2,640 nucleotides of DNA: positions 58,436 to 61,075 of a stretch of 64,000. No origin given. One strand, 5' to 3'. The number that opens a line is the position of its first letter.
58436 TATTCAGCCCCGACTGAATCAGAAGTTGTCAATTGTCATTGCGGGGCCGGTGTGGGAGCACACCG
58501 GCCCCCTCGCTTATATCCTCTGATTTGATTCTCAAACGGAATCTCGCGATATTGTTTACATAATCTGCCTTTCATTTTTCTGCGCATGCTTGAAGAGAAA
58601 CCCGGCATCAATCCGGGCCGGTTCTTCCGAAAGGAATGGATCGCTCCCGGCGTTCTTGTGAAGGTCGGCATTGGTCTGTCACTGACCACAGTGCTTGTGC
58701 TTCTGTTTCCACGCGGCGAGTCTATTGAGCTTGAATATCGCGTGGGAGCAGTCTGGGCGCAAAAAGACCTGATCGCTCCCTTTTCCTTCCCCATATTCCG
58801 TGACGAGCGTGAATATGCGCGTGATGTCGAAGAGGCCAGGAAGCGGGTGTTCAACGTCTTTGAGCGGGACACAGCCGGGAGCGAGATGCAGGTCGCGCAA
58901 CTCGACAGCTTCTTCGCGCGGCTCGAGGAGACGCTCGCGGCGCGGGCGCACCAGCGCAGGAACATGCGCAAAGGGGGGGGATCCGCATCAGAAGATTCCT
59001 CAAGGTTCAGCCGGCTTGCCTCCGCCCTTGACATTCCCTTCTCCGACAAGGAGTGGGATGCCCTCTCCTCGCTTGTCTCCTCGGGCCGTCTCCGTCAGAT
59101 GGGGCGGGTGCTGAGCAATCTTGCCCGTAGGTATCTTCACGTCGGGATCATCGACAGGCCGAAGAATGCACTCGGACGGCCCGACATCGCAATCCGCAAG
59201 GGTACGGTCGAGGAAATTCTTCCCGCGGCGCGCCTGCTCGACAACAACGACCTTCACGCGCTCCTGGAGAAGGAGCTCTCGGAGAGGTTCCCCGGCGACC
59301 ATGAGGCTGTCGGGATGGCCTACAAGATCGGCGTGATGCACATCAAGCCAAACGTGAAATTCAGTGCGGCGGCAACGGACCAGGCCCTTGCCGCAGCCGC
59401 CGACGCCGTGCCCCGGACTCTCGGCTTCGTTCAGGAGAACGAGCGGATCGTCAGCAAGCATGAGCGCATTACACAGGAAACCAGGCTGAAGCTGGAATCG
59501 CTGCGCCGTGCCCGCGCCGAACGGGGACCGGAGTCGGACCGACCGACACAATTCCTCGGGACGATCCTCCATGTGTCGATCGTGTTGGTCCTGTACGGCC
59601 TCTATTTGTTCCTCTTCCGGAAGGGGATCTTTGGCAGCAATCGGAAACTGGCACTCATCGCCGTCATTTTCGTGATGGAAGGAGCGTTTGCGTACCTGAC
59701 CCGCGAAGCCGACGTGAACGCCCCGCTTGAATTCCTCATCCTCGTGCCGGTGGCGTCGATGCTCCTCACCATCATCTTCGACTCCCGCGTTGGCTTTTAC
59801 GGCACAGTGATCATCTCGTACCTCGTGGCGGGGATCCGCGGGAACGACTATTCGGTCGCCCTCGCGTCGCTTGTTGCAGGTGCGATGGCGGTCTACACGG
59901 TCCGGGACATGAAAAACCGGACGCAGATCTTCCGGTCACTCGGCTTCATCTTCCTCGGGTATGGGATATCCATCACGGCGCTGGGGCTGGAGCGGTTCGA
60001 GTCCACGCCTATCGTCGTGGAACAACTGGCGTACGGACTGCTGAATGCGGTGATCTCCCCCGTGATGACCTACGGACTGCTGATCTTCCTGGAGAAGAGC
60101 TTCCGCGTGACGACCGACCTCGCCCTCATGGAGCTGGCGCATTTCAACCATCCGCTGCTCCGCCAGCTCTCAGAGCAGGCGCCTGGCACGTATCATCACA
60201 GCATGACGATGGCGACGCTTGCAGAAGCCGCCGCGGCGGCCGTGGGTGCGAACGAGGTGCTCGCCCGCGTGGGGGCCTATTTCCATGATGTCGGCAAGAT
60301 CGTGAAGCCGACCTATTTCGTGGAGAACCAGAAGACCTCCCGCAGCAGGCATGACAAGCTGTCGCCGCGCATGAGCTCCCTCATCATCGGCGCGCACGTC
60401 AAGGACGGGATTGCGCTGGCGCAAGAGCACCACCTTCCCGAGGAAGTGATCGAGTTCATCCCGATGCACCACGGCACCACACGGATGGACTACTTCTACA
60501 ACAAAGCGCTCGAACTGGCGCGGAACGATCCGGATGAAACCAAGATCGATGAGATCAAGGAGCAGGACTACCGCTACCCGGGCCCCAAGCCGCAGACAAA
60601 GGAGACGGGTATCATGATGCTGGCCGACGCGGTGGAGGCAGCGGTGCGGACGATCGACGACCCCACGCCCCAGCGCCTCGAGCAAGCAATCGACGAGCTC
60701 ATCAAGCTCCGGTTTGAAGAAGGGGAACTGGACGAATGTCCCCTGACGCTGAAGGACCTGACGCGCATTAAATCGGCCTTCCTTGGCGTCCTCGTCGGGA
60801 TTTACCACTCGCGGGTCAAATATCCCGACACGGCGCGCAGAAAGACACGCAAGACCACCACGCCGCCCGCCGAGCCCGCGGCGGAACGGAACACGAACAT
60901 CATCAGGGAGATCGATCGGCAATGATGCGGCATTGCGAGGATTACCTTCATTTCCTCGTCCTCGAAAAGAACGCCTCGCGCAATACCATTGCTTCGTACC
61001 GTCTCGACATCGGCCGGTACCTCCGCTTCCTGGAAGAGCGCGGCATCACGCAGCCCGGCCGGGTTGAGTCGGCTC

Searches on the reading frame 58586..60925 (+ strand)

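Call 3: search_protein_families(library=pfam, proteins=[window:58586-60925:+], max_evalue=0.1)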
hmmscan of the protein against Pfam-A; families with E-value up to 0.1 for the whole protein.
window:58586-60925:+ (779 aa): 4 families
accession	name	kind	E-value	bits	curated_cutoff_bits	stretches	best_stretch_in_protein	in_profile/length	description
PF07698.17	7TM-7TMR_HD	-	1.2e-27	97.5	29.4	1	322-510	3-190/190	7TM receptor with intracellular HD hydrolase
PF07697.16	7TMR-HDED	-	1.5e-26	94.2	27.6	1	58-307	6-221/224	7TM-HD extracellular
PF01966.28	HD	-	1.9e-15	57.6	22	1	535-685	1-115/116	HD domain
PF08668.18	HDOD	-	0.00071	19.6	22.9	1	531-629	91-194/196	HDOD domain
